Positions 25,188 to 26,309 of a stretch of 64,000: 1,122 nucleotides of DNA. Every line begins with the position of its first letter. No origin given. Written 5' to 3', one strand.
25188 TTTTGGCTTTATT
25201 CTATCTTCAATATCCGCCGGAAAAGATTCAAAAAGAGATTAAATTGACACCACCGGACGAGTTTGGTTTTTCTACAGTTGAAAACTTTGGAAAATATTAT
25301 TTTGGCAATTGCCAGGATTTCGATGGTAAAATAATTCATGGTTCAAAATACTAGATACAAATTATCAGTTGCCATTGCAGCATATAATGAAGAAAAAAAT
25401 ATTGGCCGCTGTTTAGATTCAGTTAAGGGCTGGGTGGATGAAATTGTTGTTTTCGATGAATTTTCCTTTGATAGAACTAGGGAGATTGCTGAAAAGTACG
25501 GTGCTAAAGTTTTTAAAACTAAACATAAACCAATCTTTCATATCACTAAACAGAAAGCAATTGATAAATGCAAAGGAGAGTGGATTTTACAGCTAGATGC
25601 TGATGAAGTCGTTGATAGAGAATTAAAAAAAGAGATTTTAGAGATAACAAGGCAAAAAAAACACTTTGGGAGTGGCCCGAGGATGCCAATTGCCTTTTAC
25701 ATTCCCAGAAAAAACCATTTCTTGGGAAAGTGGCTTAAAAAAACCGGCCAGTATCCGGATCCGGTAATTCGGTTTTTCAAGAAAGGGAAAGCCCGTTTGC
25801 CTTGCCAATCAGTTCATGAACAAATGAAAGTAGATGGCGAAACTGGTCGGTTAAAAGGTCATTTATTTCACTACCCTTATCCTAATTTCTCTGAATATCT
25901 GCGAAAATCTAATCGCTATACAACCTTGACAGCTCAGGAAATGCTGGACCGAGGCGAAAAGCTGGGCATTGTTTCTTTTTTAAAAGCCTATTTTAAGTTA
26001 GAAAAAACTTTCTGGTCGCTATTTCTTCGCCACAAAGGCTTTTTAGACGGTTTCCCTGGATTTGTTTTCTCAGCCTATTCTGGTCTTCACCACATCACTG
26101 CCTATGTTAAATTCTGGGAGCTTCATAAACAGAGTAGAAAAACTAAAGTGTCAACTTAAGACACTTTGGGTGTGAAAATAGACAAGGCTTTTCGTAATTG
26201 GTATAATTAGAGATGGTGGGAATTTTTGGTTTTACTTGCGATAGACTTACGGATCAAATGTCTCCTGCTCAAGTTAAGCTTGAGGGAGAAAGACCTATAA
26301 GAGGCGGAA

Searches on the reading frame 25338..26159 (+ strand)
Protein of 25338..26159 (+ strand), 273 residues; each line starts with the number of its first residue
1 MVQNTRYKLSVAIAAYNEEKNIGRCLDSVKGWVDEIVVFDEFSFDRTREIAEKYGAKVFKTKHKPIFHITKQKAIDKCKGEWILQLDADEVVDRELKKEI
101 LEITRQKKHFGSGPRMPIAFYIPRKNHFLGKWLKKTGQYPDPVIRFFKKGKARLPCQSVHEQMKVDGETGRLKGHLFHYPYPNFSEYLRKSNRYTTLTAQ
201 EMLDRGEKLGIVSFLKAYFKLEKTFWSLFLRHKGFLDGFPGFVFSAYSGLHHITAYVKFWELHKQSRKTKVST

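Call 11: search_protein_families(library=pfam, proteins=[window:25338-26159:+], max_evalue=0.01)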
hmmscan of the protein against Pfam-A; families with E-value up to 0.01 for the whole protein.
window:25338-26159:+ (273 aa): 3 families
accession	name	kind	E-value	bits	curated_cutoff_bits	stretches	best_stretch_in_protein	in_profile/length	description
PF00535.33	Glycos_transf_2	-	2.2e-18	67.2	23.3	1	10-106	1-105/168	Glycosyl transferase family 2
PF13704.12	Glyco_tranf_2_4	-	6.9e-05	23.7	27.5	1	17-92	2-84/98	Glycosyl transferase family 2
PF13641.12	Glyco_tranf_2_3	-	0.00036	21.1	27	1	9-109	3-116/230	Glycosyltransferase like family 2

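Call 15: find_encoding_contigs(protein=window:25338-26159:+, flank=3000, max_places=10)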
Protein window:25338-26159:+ (273 aa): 7 contigs read that carry it; 4 places shown.
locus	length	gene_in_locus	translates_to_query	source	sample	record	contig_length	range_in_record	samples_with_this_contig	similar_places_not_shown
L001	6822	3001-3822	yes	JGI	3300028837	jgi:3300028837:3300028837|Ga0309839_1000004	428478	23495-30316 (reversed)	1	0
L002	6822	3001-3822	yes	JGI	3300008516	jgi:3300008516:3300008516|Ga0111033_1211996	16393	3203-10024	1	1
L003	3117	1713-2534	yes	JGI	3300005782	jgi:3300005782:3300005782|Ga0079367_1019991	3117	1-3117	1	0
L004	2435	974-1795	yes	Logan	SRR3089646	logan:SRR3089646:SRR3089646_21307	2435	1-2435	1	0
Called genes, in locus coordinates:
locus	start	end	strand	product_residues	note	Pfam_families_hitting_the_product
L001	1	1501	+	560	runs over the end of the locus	PF02366:PMT, PF13231:PMT_2 (weak)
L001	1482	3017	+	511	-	PF02366:PMT, PF13231:PMT_2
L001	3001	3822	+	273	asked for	PF00535:Glycos_transf_2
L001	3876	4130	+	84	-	-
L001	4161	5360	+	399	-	PF13439:Glyco_transf_4, PF13579:Glyco_trans_4_4, PF00534:Glycos_transf_1, PF13692:Glyco_trans_1_4, PF13524:Glyco_trans_1_2 (weak), PF20706:GT4-conflict (weak)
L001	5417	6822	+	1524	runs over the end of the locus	PF13715:CarbopepD_reg_2 (faint), PF17210:SdrD_B (faint), PF13620:CarboxypepD_reg (weak), PF25020:TTR_TEN1-4 (faint), PF23194:NOMO_5th (faint), PF13620:CarboxypepD_reg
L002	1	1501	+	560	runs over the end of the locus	PF02366:PMT, PF13231:PMT_2 (weak)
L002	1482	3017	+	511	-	PF02366:PMT, PF13231:PMT_2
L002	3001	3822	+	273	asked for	PF00535:Glycos_transf_2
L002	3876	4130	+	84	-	-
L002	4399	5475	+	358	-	PF13439:Glyco_transf_4, PF13579:Glyco_trans_4_4, PF00534:Glycos_transf_1, PF13692:Glyco_trans_1_4, PF13524:Glyco_trans_1_2 (weak), PF20706:GT4-conflict (weak)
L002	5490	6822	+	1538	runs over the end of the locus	PF13715:CarbopepD_reg_2 (faint), PF17210:SdrD_B (faint), PF13620:CarboxypepD_reg (weak), PF25020:TTR_TEN1-4 (faint), PF23194:NOMO_5th (faint), PF13620:CarboxypepD_reg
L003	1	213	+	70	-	?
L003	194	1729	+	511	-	PF02366:PMT, PF13231:PMT_2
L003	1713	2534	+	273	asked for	PF00535:Glycos_transf_2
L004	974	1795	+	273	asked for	PF00535:Glycos_transf_2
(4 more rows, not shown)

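Call 19: find_related_loci(query=window:25338-26159:+, collection=genome_contigs, flank=4000)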
Query window:25338-26159:+ (273 aa) in genome_contigs; peptide patterns used: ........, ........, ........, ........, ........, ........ (x = any residue, [..] = any of these).
600 stretches matched a pattern (row limit reached: there are more); 328 encode a relative of the query (tblastn E <= 1e-3); the best 80 are kept; 80 distinct loci.
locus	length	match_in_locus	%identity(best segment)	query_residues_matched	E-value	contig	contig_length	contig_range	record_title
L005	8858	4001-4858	51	2-264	9e-87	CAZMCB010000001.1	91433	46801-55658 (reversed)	MAG TPA_asm: uncultured Pseudomonadales bacterium isolate SRP263991_co7_276 genome assembly, contig: NODE_145_length_914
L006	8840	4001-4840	53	9-265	1e-86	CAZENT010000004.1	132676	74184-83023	MAG TPA_asm: uncultured Pseudomonadales bacterium isolate SRP263991_co1_8 genome assembly, contig: NODE_61_length_132676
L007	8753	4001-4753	55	9-259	1e-77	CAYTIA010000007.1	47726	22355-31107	MAG TPA_asm: uncultured Pseudomonadales bacterium isolate SRP241326_co1_68 genome assembly, contig: NODE_1240_length_477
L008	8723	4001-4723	45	9-262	1e-54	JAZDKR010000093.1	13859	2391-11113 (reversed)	MAG: Elusimicrobiota bacterium isolate MEGAHIT-group-0.545 k141_3146017, whole genome shotgun sequence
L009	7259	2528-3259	39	8-264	2e-54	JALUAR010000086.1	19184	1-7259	MAG: Thermodesulfovibrio sp. isolate S141_metabat2_scaf2bin.236 S141_NODE_2237_length_19184_cov_1.756730, whole genome s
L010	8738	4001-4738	40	8-261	7e-51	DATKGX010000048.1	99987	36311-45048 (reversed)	MAG TPA_asm: Patescibacteria group bacterium isolate SMAG_U14562 k141_141557, whole genome shotgun sequence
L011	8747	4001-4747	39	8-261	2e-50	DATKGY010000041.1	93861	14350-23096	MAG TPA_asm: Patescibacteria group bacterium isolate SMAG_U14563 k141_66149, whole genome shotgun sequence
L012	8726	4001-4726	39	8-264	5e-49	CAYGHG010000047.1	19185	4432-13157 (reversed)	MAG TPA_asm: uncultured Spirochaetia bacterium isolate ERP113451_co2_91 genome assembly, contig: NODE_1831_length_19185_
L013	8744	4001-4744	38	7-261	9e-49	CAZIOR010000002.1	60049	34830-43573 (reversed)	MAG TPA_asm: uncultured Gammaproteobacteria bacterium isolate SRP298887_co1_352 genome assembly, contig: NODE_280_length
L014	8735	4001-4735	37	9-261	1e-44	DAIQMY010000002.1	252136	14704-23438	MAG TPA_asm: Candidatus Levyibacteriota bacterium isolate CTOTU2445 NODE_12_length_252136_cov_8.324423, whole genome sho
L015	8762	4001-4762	36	2-268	4e-44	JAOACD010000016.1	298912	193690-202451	MAG: Melioribacter sp. isolate SKW195 k141_1213047, whole genome shotgun sequence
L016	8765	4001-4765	36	8-269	2e-44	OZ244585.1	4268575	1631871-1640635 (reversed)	MAG: Pyrinomonadaceae bacterium isolate e53adee5-76c1-4c20-97fc-feefa528e34f genome assembly, chromosome: 1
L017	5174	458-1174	36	8-258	5e-44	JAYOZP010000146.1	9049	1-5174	MAG: Nitrospinales bacterium isolate 139561_S162_rosella_bins.tsv.096 NODE_8298_length_9049_cov_6.021903, whole genome s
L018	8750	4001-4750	35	8-269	2e-43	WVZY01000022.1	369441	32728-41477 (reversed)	MAG: Candidatus Latescibacterota bacterium isolate CS4-C107 C_merged_R1_(paired)_contig_1103, whole genome shotgun seque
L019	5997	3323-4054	34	8-261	5e-42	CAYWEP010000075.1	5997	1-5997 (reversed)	MAG TPA_asm: uncultured Gammaproteobacteria bacterium isolate SRP269290_co3_1003 genome assembly, contig: NODE_19572_len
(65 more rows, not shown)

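Call 36: find_homologous_proteins(query=window:25338-26156:+, max_evalue=1e-40)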
Query window:25338-26156:+ (273 aa): 5907 proteins with E <= 1e-40 among 8000 candidates; the best 120 are listed.
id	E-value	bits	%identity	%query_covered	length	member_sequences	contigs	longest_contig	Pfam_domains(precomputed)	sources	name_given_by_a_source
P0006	1.6e-128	446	72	97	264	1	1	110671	PF00535.33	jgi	-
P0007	5.7e-128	444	71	97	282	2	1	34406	PF00535.33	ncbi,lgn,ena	-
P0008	7.1e-127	441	73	96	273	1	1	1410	PF00535.33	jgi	jgi:glycosyltransferase involved in cell wall biosynthesis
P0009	2.2e-125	436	73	97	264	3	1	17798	PF00535.33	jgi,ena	-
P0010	2.2e-124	432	73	97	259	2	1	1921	PF00535.33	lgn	-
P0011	1.4e-122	427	73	95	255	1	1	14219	PF00535.33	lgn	-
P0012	3.4e-121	422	68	99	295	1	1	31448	PF00535.33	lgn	-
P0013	4.8e-121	422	71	95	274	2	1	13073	PF00535.33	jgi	jgi:glycosyltransferase involved in cell wall biosynthesis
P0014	9.2e-119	414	68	97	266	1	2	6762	PF00535.33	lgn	-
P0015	1.3e-118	413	67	99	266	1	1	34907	PF13641.13,PF00535.33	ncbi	-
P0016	2.1e-118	413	70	94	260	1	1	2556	PF00535.33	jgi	jgi:glycosyltransferase involved in cell wall biosynthesis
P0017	4.4e-118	412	71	94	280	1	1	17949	PF00535.33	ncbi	-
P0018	5.7e-118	411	70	93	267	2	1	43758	PF00535.33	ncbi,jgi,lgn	jgi:glycosyltransferase involved in cell wall biosynthesis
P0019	6.2e-118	411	68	97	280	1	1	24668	PF00535.33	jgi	-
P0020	1.2e-117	410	68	97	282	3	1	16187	PF00535.33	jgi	-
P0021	1.3e-117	410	67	97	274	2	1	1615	PF00535.33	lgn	-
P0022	1.5e-117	410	69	95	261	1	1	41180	PF13641.13,PF00535.33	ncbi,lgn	-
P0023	3.8e-117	409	71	94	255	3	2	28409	PF00535.33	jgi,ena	-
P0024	8.1e-117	408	63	96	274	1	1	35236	PF00535.33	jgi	-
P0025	8.8e-117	408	66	96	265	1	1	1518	PF00535.33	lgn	-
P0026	2.1e-116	406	68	97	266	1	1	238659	PF00535.33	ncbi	ncbi:MAG: glycosyltransferase family 2 protein [Candidatus Shapirobacteria bacterium]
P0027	3.6e-116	406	69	97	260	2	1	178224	PF00535.33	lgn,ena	-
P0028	3.9e-116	405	65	96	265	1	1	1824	PF13641.13,PF00535.33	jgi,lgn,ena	-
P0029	3.1e-115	402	67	95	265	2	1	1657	PF13641.13,PF00535.33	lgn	-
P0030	4.2e-115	402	68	97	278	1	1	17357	PF00535.33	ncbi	-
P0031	3.1e-114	399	65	96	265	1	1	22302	PF00535.33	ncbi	-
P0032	6.7e-114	398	67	97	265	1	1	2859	PF13641.13,PF00535.33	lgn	-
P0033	8.1e-114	398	68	94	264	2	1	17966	PF00535.33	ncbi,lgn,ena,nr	ncbi:glycosyltransferase family 2 protein [Patescibacteria group bacterium]|nr:glycosyltransferase f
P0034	3.5e-113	396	65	98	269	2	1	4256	PF00535.33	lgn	-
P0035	8.7e-113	394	67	97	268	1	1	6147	PF00535.33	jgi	-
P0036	1.6e-112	394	65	96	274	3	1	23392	PF00535.33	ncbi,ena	-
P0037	5.5e-112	392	68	95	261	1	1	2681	PF00535.33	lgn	-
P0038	1.9e-111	390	68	97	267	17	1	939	PF00535.33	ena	-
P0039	6.4e-111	388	68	97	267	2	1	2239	PF00535.33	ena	-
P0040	3.7e-110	386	65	95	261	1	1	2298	PF00535.33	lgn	-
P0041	5.3e-110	385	66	97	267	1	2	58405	PF00535.33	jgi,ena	-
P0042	1.6e-109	384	65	97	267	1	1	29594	PF00535.33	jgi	-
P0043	2.6e-109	383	66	96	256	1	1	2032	PF00535.33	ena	-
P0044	1.8e-108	380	66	96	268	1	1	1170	PF00535.33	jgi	jgi:Glycosyltransferases involved in cell wall biogenesis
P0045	2.2e-108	380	64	97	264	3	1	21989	PF00535.33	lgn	-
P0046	5.2e-108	379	66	97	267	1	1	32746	PF00535.33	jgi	-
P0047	6.0e-108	379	63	97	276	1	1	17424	PF00535.33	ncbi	ncbi:MAG: glycosyltransferase family 2 protein [Microgenomates group bacterium]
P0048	9.0e-108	378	65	95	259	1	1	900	PF00535.33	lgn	-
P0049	1.7e-107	377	61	99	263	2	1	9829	PF00535.33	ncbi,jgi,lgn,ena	-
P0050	4.6e-106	372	62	98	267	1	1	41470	PF00535.33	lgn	-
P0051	5.1e-106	372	64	95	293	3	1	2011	PF00535.33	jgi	-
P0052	4.7e-105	369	58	96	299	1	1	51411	PF13641.13,PF00535.33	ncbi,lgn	-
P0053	5.0e-105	369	63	96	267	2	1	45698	PF00535.33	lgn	-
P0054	6.2e-105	369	62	97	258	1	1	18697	PF00535.33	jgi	-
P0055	9.5e-105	368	62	95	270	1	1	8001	PF00535.33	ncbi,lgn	-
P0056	3.9e-104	366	63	97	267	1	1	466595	PF00535.33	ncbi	ncbi:MAG: glycosyltransferase family 2 protein [Microgenomates group bacterium]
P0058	4.6e-103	363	62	95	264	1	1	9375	PF13641.13,PF00535.33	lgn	-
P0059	8.2e-102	358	61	97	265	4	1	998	PF00535.33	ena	-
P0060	1.8e-101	357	59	97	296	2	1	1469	PF13641.13,PF00535.33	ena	-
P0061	3.1e-101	357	63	95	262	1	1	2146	PF00535.33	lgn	-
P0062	6.7e-101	355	61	97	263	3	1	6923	PF00535.33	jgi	jgi:glycosyltransferase involved in cell wall biosynthesis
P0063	3.0e-100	353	63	94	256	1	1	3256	PF00535.33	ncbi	-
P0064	1.3e-99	351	59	97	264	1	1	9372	PF00535.33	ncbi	ncbi:MAG: glycosyltransferase family 2 protein [Patescibacteria group bacterium]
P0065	1.7e-99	351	61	97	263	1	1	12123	PF00535.33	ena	-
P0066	2.7e-99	350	59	97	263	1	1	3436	PF00535.33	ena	-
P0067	3.0e-99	350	60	97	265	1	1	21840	PF00535.33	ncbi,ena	-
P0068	7.6e-99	349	61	97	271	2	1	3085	PF00535.33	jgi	-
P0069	9.2e-99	348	60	94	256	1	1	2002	PF00535.33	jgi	-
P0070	1.6e-98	348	63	93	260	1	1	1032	PF00535.33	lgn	-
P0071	2.2e-98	347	61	93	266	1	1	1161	PF00535.33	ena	-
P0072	3.4e-98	347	59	97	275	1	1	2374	PF00535.33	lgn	-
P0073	7.6e-98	345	61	97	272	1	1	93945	PF00535.33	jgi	-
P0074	1.2e-97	345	57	97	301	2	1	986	PF00535.33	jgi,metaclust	metaclust:\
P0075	2.4e-97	344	56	99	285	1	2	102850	PF00535.33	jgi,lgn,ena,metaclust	metaclust:\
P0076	2.5e-97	344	58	97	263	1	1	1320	PF00535.33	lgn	-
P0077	4.4e-97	343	60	96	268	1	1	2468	PF00535.33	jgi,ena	-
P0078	6.9e-97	342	60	93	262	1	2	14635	PF00535.33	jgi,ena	-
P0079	1.2e-96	342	59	97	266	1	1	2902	PF00535.33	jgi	-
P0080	4.5e-96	340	59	97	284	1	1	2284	PF00535.33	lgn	-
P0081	4.6e-96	340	60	95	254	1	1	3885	PF00535.33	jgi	jgi:glycosyltransferase involved in cell wall biosynthesis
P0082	5.2e-96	339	61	95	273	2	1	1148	PF00535.33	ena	-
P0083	1.3e-95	338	60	92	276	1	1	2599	PF00535.33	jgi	-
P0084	1.5e-95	338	60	95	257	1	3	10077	PF00535.33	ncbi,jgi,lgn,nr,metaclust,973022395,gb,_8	ncbi:MAG: lipopolysaccharide biosynthesis glycosyltransferase [Microgenomates bacterium 39_6]|nr:MAG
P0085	3.6e-95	337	61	95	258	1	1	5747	PF00535.33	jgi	-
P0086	3.7e-95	337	58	99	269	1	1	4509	PF00535.33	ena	-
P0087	4.1e-95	336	59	95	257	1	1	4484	PF00535.33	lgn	-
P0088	6.1e-95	336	59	93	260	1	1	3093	PF00535.33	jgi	-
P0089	7.4e-95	336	58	96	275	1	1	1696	PF00535.33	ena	-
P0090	8.1e-95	335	58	97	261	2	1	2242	PF00535.33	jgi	jgi:(heptosyl)LPS beta-1,4-glucosyltransferase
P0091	9.0e-95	335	57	98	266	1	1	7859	PF00535.33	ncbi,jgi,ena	-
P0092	9.7e-95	335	59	97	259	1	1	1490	PF00535.33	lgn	-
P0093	1.3e-94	335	57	97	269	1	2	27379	PF00535.33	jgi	jgi:glycosyltransferase involved in cell wall biosynthesis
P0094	1.4e-94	335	58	96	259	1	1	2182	PF13641.13,PF00535.33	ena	-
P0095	2.7e-94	334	63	93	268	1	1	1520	PF00535.33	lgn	-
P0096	2.9e-94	334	61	93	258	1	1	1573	PF00535.33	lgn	-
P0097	3.1e-94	334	60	95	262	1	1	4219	PF00535.33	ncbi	-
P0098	5.1e-94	333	59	97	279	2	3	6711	PF00535.33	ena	-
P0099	7.8e-94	332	61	95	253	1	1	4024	PF00535.33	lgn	-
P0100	8.7e-94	332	62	93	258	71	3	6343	PF00535.33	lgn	-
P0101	8.7e-94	332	59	95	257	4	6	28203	PF00535.33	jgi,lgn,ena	-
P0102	1.2e-93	332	60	95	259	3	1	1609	PF00535.33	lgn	-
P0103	1.8e-93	331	59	94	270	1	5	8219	PF00535.33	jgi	jgi:glycosyltransferase involved in cell wall biosynthesis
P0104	2.1e-93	331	57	96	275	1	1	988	PF00535.33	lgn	-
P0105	2.3e-93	331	58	99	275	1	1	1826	PF00535.33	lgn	-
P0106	6.9e-93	329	58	94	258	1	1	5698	PF00535.33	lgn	-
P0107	8.1e-93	329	55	95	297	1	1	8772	PF13641.13,PF00535.33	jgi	-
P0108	9.6e-93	329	60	96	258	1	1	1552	PF00535.33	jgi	jgi:(heptosyl)LPS beta-1,4-glucosyltransferase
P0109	1.1e-92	328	58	97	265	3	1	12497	PF13641.13,PF00535.33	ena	-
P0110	1.2e-92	328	53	99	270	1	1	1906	PF00535.33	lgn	-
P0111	1.6e-92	328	55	98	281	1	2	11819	PF13641.13,PF00535.33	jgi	jgi:glycosyltransferase involved in cell wall biosynthesis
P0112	2.0e-92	328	59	93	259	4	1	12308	PF00535.33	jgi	-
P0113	2.5e-92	327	58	96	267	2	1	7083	PF00535.33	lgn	-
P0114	2.8e-92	327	59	96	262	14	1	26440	PF00535.33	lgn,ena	-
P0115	3.2e-92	327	58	95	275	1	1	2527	PF00535.33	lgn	-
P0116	3.7e-92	327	60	94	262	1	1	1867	PF00535.33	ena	-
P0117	3.7e-92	327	55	97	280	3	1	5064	PF00535.33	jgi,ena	-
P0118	4.1e-92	327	59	96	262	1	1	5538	PF00535.33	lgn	-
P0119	4.5e-92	326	59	95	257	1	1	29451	PF00535.33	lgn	-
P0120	5.1e-92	326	57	99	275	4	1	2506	PF00535.33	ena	-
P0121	6.7e-92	326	58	93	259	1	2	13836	PF00535.33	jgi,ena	-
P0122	7.6e-92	326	57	95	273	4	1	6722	PF00535.33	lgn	-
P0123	7.7e-92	326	55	97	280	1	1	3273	PF00535.33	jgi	-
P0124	8.8e-92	326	59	93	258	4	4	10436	PF00535.33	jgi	-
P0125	9.3e-92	325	56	99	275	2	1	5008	PF00535.33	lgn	-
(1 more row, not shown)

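Call 37: find_encoding_contigs(protein=P0006, flank=3500, max_places=2)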
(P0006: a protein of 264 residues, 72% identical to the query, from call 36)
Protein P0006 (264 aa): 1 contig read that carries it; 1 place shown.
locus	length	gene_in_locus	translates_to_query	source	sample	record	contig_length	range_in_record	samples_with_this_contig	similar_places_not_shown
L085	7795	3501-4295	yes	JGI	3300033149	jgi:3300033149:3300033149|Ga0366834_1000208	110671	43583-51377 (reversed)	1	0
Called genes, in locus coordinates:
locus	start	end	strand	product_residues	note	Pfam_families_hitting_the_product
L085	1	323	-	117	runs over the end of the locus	-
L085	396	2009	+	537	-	PF02366:PMT, PF13231:PMT_2 (weak)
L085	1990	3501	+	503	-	PF02366:PMT (weak), PF13231:PMT_2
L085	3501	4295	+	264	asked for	PF00535:Glycos_transf_2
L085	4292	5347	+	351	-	PF13579:Glyco_trans_4_4, PF13439:Glyco_transf_4, PF00534:Glycos_transf_1, PF13524:Glyco_trans_1_2, PF13692:Glyco_trans_1_4, PF20706:GT4-conflict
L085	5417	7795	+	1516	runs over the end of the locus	PF13715:CarbopepD_reg_2 (faint), PF13620:CarboxypepD_reg, PF23194:NOMO_5th (faint), PF25020:TTR_TEN1-4 (faint), PF13620:CarboxypepD_reg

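Call 38: find_encoding_contigs(protein=P0007, flank=3500, max_places=2)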
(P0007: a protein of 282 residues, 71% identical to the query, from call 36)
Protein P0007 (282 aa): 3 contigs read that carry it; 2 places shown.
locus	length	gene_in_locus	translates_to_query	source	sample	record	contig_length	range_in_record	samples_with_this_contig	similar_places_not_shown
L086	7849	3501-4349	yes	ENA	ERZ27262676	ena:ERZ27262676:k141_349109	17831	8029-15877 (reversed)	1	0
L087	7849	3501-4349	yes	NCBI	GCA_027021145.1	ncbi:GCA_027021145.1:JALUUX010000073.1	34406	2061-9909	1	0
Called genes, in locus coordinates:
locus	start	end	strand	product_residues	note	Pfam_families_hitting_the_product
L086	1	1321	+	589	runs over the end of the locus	PF02366:PMT, PF13231:PMT_2 (weak)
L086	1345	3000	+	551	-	PF02366:PMT, PF13231:PMT_2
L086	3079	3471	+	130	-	PF05635:23S_rRNA_IVP, PF22296:bAvd (weak)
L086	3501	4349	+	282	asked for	PF00535:Glycos_transf_2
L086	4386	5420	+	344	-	-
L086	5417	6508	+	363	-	PF13439:Glyco_transf_4, PF13579:Glyco_trans_4_4, PF00534:Glycos_transf_1, PF13692:Glyco_trans_1_4, PF13524:Glyco_trans_1_2, PF20706:GT4-conflict (weak)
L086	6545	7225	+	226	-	PF20803:PaaX_M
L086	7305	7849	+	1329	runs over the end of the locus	PF23194:NOMO_5th (faint), PF07210:DUF1416 (faint), PF13715:CarbopepD_reg_2 (faint), PF17802:SpaA (faint), PF22904:NOMO1-like_2nd (faint), PF13620:CarboxypepD_reg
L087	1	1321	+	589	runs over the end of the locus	PF02366:PMT, PF13231:PMT_2 (weak)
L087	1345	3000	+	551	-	PF02366:PMT, PF13231:PMT_2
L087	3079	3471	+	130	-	PF05635:23S_rRNA_IVP, PF22296:bAvd (weak)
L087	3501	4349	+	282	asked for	PF00535:Glycos_transf_2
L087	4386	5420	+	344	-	-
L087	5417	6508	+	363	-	PF13439:Glyco_transf_4, PF13579:Glyco_trans_4_4, PF00534:Glycos_transf_1, PF13692:Glyco_trans_1_4, PF13524:Glyco_trans_1_2, PF20706:GT4-conflict (weak)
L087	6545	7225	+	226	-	PF20803:PaaX_M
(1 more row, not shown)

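Call 39: find_encoding_contigs(protein=P0009, flank=3500, max_places=2)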
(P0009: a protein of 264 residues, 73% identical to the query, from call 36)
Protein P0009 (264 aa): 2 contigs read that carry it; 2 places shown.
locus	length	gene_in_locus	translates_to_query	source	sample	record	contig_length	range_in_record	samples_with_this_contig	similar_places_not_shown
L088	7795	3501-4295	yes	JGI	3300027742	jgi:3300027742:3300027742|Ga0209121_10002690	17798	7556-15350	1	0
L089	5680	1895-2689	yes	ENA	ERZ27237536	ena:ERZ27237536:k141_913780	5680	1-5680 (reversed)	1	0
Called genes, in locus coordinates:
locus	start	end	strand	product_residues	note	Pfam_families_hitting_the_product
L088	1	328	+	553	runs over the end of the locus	PF02366:PMT (weak), PF13231:PMT_2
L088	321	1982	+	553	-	-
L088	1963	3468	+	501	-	PF02366:PMT, PF13231:PMT_2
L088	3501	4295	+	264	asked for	PF00535:Glycos_transf_2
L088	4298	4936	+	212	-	-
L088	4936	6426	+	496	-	PF13231:PMT_2 (weak)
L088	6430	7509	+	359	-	PF13439:Glyco_transf_4, PF13579:Glyco_trans_4_4, PF00534:Glycos_transf_1, PF13692:Glyco_trans_1_4, PF13524:Glyco_trans_1_2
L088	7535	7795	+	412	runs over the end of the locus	PF04188:Mannosyl_trans2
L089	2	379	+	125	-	?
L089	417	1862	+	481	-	PF02366:PMT, PF13231:PMT_2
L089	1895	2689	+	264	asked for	PF00535:Glycos_transf_2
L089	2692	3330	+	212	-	-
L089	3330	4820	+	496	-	PF13231:PMT_2 (weak)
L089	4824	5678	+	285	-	?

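Call 59: find_encoding_contigs(protein=P0011, flank=3000, max_places=1)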
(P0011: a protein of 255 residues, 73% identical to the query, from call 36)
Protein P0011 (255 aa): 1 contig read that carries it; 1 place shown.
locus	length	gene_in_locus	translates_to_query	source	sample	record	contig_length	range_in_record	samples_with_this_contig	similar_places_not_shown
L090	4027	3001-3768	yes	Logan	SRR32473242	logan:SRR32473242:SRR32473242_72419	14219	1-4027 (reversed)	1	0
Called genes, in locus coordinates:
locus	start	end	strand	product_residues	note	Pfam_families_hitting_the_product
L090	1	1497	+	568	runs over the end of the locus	PF02366:PMT, PF13231:PMT_2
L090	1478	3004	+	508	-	PF02366:PMT, PF13231:PMT_2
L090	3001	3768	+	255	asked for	PF00535:Glycos_transf_2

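Call 60: find_encoding_contigs(protein=P0013, flank=3000, max_places=1)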
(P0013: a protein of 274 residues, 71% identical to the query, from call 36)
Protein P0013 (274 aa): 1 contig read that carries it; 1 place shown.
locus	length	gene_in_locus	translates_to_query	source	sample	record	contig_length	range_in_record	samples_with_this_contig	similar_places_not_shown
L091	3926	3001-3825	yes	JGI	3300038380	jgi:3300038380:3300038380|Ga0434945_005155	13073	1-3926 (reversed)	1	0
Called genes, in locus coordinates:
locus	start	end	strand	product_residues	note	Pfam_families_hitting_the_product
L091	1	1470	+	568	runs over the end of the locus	PF02366:PMT, PF13231:PMT_2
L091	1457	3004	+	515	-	PF02366:PMT, PF13231:PMT_2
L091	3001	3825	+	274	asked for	PF00535:Glycos_transf_2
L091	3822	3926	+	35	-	?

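Call 61: find_encoding_contigs(protein=P0017, flank=3000, max_places=1)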
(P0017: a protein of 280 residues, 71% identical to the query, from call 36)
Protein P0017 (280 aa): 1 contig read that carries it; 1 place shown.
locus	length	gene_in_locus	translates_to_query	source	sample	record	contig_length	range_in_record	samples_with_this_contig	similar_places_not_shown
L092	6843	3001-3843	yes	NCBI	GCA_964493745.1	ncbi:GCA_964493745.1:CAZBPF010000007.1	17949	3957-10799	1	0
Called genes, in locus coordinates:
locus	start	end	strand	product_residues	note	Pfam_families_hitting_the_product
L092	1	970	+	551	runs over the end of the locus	PF02366:PMT (weak), PF13231:PMT_2 (weak)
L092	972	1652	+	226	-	-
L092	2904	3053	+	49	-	-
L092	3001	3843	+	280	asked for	PF00535:Glycos_transf_2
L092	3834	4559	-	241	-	PF01797:Y1_Tnp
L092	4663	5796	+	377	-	PF13439:Glyco_transf_4, PF13579:Glyco_trans_4_4 (weak), PF00534:Glycos_transf_1, PF13692:Glyco_trans_1_4, PF20706:GT4-conflict (weak), PF13524:Glyco_trans_1_2 (faint)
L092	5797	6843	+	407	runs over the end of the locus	-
